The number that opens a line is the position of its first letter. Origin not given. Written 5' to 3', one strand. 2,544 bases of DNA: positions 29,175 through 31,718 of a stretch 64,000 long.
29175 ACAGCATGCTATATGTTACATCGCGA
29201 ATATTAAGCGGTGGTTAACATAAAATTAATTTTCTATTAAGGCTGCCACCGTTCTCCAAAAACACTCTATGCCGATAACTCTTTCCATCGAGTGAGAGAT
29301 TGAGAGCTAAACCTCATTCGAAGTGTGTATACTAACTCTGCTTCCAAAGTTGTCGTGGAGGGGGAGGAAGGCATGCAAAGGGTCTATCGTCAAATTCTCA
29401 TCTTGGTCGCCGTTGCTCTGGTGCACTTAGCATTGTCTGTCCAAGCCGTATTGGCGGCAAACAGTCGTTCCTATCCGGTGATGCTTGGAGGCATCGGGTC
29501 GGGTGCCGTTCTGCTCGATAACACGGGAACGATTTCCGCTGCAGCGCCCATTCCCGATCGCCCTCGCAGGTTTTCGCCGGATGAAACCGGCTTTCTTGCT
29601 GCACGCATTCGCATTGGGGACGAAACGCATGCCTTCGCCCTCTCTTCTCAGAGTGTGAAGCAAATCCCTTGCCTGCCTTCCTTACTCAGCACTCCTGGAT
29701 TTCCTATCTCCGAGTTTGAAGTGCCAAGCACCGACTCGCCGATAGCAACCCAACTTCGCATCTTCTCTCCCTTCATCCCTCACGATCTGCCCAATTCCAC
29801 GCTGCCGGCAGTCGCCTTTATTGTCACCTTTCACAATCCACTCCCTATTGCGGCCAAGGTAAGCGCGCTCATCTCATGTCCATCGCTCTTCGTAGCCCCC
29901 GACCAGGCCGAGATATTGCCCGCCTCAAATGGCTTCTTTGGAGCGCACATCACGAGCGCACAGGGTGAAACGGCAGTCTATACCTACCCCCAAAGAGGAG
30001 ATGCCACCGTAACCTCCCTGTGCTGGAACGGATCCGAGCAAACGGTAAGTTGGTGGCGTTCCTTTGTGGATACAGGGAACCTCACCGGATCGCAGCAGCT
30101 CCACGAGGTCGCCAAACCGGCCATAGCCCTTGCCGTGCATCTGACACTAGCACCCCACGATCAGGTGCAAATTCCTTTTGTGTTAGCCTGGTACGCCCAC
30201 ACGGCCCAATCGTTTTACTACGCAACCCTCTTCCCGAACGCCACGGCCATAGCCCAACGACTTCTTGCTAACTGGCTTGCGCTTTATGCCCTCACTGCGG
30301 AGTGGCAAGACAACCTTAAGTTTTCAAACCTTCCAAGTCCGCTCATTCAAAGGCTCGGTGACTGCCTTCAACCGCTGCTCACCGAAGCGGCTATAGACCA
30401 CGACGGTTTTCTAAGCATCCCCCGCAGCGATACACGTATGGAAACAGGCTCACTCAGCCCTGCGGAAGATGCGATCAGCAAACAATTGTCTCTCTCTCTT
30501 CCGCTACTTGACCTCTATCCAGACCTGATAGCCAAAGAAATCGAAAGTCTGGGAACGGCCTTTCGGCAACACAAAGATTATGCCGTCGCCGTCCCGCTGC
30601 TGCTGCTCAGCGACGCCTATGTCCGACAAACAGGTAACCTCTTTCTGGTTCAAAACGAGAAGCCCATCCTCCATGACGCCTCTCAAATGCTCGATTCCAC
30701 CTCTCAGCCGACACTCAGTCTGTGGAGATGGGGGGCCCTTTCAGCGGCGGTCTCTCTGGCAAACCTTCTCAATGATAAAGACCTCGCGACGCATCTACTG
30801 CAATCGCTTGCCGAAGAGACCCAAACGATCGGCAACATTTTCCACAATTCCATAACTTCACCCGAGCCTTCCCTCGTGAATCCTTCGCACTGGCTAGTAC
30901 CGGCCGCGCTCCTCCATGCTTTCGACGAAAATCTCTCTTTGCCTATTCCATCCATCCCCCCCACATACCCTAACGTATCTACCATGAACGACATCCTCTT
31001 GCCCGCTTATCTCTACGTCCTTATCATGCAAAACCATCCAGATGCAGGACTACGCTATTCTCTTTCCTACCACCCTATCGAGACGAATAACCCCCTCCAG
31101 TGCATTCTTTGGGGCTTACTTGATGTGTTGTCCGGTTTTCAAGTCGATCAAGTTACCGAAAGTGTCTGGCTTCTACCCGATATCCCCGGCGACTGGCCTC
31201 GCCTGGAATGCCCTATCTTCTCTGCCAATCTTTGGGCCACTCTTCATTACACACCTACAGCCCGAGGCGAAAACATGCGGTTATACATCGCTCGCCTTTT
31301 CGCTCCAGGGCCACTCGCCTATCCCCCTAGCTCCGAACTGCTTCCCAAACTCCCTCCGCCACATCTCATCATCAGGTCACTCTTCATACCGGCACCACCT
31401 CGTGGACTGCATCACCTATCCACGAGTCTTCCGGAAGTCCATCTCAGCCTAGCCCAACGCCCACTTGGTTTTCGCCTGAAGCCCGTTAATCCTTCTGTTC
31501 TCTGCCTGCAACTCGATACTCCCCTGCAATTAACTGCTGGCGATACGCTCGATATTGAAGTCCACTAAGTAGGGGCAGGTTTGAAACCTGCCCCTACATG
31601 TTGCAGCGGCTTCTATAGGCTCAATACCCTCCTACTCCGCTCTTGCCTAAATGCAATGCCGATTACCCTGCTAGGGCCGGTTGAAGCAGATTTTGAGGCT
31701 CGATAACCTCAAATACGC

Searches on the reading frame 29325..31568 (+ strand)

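Call 7: search_protein_families(library=pfam, proteins=[window:29325-31568:+], max_evalue=0.01)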
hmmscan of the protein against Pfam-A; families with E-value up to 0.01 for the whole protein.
window:29325-31568:+ (747 aa): 1 family
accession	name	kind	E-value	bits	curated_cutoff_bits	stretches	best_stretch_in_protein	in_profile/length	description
PF12215.14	Glyco_hydr_116N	-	1.3e-22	81.2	30.2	1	53-317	3-309/312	beta-glucosidase 2, glycosyl-hydrolase family 116 N-term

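Call 8: search_protein_families(library=ncbifam, proteins=[window:29325-31568:+], max_evalue=0.01)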
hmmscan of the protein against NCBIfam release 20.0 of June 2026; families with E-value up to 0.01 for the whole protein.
window:29325-31568:+ (747 aa): 0 families
